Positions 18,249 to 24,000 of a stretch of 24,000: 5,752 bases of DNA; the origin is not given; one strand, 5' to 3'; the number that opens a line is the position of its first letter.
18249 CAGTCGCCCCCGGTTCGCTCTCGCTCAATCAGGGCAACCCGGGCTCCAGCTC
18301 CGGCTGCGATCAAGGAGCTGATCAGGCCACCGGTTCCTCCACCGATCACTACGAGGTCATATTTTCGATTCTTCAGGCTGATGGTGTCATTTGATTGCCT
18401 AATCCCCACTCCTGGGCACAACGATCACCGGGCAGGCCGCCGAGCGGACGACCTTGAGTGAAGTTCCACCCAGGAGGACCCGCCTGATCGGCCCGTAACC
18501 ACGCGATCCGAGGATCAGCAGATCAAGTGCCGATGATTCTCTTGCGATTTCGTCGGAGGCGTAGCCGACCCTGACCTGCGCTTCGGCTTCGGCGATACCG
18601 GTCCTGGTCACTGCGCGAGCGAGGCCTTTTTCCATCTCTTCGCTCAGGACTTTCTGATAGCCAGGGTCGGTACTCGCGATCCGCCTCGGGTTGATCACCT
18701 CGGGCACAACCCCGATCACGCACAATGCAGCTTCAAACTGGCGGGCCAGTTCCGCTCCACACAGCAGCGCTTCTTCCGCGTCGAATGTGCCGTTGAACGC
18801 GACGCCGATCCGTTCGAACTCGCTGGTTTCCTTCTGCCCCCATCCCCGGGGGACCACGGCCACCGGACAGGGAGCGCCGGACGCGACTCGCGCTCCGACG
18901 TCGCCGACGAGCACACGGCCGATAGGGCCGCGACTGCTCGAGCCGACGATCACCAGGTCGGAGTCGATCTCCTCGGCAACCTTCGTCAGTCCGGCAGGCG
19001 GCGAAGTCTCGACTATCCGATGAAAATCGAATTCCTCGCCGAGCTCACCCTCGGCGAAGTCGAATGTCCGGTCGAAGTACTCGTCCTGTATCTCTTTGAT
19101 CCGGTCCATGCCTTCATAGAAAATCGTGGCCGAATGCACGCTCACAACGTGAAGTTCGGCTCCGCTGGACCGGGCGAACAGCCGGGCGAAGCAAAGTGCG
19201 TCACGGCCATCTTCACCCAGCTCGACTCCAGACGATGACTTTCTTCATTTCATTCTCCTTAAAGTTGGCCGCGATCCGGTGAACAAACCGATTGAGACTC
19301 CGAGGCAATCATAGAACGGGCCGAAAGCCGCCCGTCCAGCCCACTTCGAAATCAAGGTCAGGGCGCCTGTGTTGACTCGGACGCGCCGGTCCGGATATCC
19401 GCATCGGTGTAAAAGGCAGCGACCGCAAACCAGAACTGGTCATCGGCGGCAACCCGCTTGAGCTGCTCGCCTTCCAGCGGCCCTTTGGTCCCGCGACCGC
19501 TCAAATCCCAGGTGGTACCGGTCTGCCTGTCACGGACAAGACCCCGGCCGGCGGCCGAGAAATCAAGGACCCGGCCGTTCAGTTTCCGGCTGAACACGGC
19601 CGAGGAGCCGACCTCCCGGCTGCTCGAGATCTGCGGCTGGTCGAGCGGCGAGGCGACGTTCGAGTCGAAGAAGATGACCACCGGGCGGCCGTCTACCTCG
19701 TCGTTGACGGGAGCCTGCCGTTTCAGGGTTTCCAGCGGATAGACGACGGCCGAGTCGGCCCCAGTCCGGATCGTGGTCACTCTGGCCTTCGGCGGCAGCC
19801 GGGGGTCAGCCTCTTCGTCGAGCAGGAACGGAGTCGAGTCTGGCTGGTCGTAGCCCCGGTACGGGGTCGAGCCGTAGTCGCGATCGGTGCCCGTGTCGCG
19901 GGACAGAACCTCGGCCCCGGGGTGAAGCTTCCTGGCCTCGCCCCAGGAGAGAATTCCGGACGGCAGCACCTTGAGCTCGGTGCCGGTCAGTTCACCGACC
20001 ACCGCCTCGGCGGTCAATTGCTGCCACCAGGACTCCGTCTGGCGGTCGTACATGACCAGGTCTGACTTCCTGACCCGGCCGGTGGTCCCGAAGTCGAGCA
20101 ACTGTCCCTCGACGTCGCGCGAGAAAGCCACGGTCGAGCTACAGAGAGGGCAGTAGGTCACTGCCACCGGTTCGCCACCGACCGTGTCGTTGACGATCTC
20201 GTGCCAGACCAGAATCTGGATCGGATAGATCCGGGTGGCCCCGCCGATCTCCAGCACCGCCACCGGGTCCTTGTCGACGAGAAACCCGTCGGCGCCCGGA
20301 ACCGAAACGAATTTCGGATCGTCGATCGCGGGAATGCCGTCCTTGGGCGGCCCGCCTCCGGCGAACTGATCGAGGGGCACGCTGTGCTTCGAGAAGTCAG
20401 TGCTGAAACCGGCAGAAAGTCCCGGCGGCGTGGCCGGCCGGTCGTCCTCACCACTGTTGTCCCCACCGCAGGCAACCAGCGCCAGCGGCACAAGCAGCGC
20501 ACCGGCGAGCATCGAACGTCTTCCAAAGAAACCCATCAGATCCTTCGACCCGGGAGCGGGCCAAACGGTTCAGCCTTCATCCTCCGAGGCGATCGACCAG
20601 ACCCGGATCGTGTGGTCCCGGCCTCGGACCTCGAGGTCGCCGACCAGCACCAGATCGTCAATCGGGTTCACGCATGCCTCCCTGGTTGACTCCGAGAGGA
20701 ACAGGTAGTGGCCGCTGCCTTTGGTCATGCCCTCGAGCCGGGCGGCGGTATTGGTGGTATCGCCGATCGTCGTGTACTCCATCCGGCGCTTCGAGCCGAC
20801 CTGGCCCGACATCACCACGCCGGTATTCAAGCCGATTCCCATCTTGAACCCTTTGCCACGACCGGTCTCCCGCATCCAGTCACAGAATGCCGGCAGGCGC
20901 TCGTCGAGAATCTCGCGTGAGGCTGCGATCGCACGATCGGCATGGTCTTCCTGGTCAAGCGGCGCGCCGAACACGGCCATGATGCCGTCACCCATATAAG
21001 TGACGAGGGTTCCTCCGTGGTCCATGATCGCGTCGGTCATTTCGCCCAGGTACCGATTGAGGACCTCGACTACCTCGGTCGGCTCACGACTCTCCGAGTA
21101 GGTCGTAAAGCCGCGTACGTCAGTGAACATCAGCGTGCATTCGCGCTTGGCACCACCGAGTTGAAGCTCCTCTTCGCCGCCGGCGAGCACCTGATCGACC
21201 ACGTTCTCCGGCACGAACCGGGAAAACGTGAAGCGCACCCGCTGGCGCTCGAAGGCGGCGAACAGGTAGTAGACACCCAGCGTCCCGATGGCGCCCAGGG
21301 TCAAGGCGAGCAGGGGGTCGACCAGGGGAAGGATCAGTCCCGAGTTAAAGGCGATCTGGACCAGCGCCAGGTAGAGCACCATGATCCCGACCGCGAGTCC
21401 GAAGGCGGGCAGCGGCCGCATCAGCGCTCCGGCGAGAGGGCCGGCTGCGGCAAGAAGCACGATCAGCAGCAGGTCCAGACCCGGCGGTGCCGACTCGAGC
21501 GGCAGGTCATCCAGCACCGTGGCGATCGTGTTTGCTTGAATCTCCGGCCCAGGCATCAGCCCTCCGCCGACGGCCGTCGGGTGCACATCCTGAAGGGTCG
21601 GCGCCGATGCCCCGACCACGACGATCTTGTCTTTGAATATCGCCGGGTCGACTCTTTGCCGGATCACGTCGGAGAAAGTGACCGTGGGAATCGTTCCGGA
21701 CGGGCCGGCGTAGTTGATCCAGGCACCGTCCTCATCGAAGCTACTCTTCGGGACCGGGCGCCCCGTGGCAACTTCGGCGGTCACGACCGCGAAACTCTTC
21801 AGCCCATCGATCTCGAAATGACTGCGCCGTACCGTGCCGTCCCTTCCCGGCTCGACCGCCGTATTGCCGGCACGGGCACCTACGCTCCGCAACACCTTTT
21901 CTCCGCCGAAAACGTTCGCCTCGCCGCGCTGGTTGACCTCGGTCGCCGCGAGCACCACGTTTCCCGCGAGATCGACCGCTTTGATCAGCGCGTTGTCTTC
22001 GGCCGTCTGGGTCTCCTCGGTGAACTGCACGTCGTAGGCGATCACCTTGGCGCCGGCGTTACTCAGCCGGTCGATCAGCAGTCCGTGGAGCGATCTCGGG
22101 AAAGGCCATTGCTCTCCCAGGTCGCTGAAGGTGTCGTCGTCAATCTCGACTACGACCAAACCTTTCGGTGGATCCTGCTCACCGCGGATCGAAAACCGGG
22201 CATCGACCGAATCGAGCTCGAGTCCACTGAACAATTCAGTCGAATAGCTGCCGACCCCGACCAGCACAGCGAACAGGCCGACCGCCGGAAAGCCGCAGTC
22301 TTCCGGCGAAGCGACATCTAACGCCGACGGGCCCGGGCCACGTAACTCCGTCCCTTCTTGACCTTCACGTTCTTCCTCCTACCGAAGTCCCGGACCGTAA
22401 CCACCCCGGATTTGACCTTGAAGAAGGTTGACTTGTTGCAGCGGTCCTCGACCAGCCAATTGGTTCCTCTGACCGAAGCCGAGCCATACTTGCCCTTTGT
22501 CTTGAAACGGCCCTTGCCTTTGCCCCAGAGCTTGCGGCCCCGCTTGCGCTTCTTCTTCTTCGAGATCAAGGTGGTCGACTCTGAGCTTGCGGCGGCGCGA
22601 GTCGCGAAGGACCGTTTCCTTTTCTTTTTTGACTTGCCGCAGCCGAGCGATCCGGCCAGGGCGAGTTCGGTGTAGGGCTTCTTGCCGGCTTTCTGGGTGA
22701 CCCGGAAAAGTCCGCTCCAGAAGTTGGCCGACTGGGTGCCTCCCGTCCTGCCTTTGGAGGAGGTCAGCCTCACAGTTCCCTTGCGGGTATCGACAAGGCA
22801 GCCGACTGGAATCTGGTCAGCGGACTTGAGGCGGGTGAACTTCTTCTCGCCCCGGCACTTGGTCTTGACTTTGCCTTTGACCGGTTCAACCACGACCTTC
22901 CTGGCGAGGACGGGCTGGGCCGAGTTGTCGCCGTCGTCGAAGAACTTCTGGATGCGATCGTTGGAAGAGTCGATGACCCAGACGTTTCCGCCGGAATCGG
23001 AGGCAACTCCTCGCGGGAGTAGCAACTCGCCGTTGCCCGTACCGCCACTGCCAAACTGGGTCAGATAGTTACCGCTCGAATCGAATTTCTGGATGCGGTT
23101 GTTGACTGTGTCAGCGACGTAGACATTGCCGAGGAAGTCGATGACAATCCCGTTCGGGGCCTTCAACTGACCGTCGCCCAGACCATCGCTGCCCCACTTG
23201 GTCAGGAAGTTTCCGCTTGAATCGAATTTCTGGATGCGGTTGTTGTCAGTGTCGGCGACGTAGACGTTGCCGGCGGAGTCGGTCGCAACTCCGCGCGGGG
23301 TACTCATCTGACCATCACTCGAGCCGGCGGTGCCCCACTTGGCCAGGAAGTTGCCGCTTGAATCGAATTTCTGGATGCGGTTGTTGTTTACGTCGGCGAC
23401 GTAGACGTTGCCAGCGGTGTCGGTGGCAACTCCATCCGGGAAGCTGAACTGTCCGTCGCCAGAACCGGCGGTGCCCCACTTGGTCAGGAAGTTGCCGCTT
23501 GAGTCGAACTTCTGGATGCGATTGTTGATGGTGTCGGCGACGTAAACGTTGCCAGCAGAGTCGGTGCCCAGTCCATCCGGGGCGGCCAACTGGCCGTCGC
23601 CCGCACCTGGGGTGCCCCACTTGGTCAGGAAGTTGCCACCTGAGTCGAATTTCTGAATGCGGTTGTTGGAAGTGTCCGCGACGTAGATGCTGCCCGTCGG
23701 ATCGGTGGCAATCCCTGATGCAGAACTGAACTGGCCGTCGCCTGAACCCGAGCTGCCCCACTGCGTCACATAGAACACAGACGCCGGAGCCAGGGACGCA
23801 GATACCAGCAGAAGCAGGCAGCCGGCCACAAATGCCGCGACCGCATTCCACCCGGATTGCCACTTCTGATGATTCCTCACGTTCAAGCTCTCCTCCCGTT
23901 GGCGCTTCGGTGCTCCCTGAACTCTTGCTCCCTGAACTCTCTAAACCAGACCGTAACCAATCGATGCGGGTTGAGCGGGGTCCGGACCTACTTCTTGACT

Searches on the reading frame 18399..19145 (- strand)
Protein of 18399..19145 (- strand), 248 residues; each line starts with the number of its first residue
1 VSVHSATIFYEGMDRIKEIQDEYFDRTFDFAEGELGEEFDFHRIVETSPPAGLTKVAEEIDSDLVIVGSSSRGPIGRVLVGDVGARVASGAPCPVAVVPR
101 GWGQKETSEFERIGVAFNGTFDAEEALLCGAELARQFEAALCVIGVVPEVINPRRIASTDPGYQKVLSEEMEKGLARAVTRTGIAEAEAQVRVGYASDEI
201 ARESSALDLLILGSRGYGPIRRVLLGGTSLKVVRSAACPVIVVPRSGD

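Call 32: search_protein_families(library=pfam, proteins=[window:18399-19145:-], max_evalue=0.0001)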
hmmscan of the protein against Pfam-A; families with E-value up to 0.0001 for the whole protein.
window:18399-19145:- (248 aa): 1 family
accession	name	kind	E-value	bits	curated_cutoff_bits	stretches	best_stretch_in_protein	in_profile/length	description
PF00582.32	Usp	-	1e-34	120.5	24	2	110-244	2-141/141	Universal stress protein family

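Call 34: search_protein_families(library=ncbifam, proteins=[window:18399-19145:-], max_evalue=0.00001)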
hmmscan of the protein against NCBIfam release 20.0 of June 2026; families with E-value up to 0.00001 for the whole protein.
window:18399-19145:- (248 aa): 3 families
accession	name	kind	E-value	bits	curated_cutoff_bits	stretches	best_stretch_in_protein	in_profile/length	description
NF011581.0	PRK15005.1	equivalog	5.3e-08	33.1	166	0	43-98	89-143/144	universal stress protein UspF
NF012000.0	PRK15456.1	equivalog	2.6e-07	30.8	189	0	154-243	49-141/142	universal stress protein UspG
NF008380.0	PRK11175.1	equivalog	8.7e-07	28.2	227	0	163-243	217-299/313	universal stress protein UspE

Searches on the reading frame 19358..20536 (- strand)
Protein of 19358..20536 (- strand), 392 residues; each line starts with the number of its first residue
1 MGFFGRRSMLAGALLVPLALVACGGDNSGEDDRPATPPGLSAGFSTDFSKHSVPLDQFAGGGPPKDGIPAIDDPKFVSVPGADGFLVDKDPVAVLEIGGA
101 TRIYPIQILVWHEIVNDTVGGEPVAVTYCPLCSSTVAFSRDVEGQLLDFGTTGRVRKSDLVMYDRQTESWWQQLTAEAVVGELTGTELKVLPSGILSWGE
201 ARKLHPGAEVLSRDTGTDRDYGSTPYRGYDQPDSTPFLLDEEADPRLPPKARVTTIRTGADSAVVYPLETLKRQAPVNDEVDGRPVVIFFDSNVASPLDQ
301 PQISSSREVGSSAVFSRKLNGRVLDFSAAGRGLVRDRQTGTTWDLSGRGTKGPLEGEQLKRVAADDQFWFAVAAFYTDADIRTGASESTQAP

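Call 32: search_protein_families(library=pfam, proteins=[window:19358-20536:-], max_evalue=0.0001)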
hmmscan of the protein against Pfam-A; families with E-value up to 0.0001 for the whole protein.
window:19358-20536:- (392 aa): 1 family
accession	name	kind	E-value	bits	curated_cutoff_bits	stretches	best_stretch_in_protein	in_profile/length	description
PF11376.13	DUF3179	-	3.9e-105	351.9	27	1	65-378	1-291/292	Protein of unknown function (DUF3179)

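Call 34: search_protein_families(library=ncbifam, proteins=[window:19358-20536:-], max_evalue=0.00001)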
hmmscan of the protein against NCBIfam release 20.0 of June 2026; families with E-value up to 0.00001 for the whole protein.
window:19358-20536:- (392 aa): 0 families

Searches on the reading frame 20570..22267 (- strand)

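Call 32: search_protein_families(library=pfam, proteins=[window:20570-22267:-], max_evalue=0.0001)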
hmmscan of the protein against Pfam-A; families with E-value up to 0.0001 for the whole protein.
window:20570-22267:- (565 aa): 2 families
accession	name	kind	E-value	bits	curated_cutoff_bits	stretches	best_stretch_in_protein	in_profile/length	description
PF05226.16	CHASE2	-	3.6e-47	161.5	26.3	1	5-276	7-255/257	CHASE2 domain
PF00211.25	Guanylate_cyc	-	2.1e-22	80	21.9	1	375-554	7-177/183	Adenylate and Guanylate cyclase catalytic domain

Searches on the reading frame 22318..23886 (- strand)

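Call 32: search_protein_families(library=pfam, proteins=[window:22318-23886:-], max_evalue=0.0001)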
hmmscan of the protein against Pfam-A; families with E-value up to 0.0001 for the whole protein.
window:22318-23886:- (522 aa): 10 families
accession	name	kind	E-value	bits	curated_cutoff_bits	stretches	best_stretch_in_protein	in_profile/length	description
PF01436.27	NHL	-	2.2e-51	169.8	20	5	196-221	3-28/28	NHL repeat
PF08450.18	SGL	-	4e-23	82.7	26.3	1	49-137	129-220/246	SMP-30/Gluconolactonase/LRE-like region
PF17170.10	DUF5128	-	1.1e-15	58.1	22.9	0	112-181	54-125/321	6-bladed beta-propeller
PF25021.1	TEN_NHL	-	4.5e-15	55.9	27.1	0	190-236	137-181/357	Teneurin NHL domain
PF06739.17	SBBP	-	1.1e-14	54.5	20.5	0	190-211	9-29/38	Beta-propeller repeat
PF24684.1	Vgb_lyase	-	7.7e-10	38.5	50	0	193-321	11-129/290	Virginiamycin B lyase family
PF01731.26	Arylesterase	-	1.4e-07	32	21.3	0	50-78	50-79/86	Arylesterase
PF13449.12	Phytase-like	-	1.8e-07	31.8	27.6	0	58-96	72-110/284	Esterase-like activity of phytase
PF22701.2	Mala_s_1-like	-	3.8e-07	30.5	27.5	1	61-229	6-164/195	Mal s 1 allergenic protein-like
PF24303.1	DUF7485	-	3.6e-05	23.8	27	0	84-135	12-65/284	Domain of unknown function (DUF7485)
